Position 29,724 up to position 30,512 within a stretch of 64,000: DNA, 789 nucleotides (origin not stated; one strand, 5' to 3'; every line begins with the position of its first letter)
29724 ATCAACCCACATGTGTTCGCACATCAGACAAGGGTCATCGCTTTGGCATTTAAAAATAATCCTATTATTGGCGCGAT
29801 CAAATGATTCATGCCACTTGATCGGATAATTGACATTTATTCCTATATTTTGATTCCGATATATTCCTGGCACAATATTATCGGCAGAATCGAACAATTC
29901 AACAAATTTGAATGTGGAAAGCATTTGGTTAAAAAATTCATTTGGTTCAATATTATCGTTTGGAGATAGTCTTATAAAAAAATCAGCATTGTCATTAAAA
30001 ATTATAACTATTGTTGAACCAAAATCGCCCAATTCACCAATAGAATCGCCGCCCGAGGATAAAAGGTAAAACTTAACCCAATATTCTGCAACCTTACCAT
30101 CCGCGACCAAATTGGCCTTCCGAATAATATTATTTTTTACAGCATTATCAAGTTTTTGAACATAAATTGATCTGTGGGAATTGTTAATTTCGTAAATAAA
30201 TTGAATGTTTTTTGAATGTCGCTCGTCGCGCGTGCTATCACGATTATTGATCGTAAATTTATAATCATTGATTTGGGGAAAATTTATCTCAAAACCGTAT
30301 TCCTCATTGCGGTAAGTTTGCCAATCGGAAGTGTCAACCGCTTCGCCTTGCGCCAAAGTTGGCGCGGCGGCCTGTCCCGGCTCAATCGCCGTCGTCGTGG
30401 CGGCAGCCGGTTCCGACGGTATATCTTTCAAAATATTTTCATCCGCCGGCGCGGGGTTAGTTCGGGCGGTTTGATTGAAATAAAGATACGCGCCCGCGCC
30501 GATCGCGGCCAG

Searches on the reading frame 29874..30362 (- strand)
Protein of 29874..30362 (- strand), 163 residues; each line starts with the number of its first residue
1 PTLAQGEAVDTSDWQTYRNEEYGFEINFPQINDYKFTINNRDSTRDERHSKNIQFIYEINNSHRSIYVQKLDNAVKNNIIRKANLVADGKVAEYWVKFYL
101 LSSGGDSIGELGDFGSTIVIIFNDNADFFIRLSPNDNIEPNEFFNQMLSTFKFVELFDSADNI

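Call 81: predict_structure(alignment_id=A5)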
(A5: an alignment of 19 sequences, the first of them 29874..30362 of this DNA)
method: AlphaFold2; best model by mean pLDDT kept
length: 163 residues; sequences in the alignment: 19
mean_pLDDT: 79.1   pTM: 0.75
mean pLDDT of the five models: 79.1, 78.3, 78.1, 76.2, 76.0
residues with pLDDT >= 90: 36; 70-90: 88; 50-70: 33; < 50: 6
segments of 3 or more residues with pLDDT < 50: 160-163
pLDDT, mean of each block of 10 residues (from residue 1): 62 89 88 68 64 81 85 84 90 92 66 75 88 80 88 77 43
secondary structure, 60 per line:
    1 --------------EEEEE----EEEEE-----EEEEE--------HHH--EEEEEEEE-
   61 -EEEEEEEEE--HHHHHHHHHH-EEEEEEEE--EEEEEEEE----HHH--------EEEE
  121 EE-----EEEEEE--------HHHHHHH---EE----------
elements in order: E15-19 E24-28 E34-38 E52-59 E62-70 H73-82 E84-91 E94-101 E117-122 E128-133 H142-148

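Call 84: fold_search(model_id=the predicted structure, library=pdb)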
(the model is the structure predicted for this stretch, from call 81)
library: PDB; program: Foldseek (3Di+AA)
matches with E <= 10: 782; with E <= 0.001: 0
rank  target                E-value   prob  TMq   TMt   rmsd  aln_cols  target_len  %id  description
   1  3hlz_A                3.5e-03  1.00  0.46  0.31   5.6       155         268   11  Crystal structure of BT_1490 (NP_810393.1) from BACTEROIDES THETAIOTAOMICRON VPI-5482 at 1.50 A resolution (released 2009-06-16)
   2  3hlz_B                6.5e-03  1.00  0.47  0.31   6.1       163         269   10  Crystal structure of BT_1490 (NP_810393.1) from BACTEROIDES THETAIOTAOMICRON VPI-5482 at 1.50 A resolution (released 2009-06-16)
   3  9grx_0                9.2e-03  0.99  0.44  0.45   5.9       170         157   12  NDH-PSI-LHCI supercomplex from S. oleracea (released 2025-02-12)
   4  5zx9                  1.4e-02  0.99  0.47  0.47   6.5       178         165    7  Crystal structure of apo form fibronectin-binding protein Apa from Mycobacterium tuberculosis (released 2019-05-29)
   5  1ln1                  6.2e-02  0.10  0.18  0.15  15.0       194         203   11  Crystal Structure of Human Phosphatidylcholine Transfer Protein in Complex with Dilinoleoylphosphatidylcholine (released 2002-06-26)
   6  2zf4_A                2.5e-01  0.25  0.29  0.27  12.6       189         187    7  Crystal Structure of VioE complexed with phenylpyruvic acid (released 2008-01-01)
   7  3mha_A                2.7e-01  0.12  0.22  0.19  14.3       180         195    7  Crystal structure of LprG from Mycobacterium tuberculosis bound to PIM (released 2010-09-01)
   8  3mh9_A                2.8e-01  0.16  0.22  0.19  13.6       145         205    6  Crystal structure of LprG mutant V91W from Mycobacterium tuberculosis (released 2010-09-01)
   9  2zf4_B                3.2e-01  0.13  0.24  0.22  14.9       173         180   11  Crystal Structure of VioE complexed with phenylpyruvic acid (released 2008-01-01)
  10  1n0s_A                3.2e-01  0.12  0.23  0.22  15.1       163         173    7  ENGINEERED LIPOCALIN FLUA IN COMPLEX WITH FLUORESCEIN (released 2003-08-05)
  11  3bmz_B                3.5e-01  0.18  0.28  0.25  13.1       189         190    8  Violacein biosynthetic enzyme VioE (released 2008-01-01)
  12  2byo                  3.7e-01  0.11  0.22  0.20  12.1       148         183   10  Crystal structure of Mycobacterium tuberculosis lipoprotein LppX (Rv2945c) (released 2006-03-22)
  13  3mh9_C                4.0e-01  0.13  0.21  0.18  13.7       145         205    6  Crystal structure of LprG mutant V91W from Mycobacterium tuberculosis (released 2010-09-01)
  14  2zf3_E                4.4e-01  0.14  0.25  0.23  14.5       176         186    9  Crystal Structure of VioE (released 2008-01-01)
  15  7boy_s                4.7e-01  0.06  0.18  0.05  18.6       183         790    8  Mature bacteriorphage t7 tail nozzle protein gp12 (released 2021-03-17)
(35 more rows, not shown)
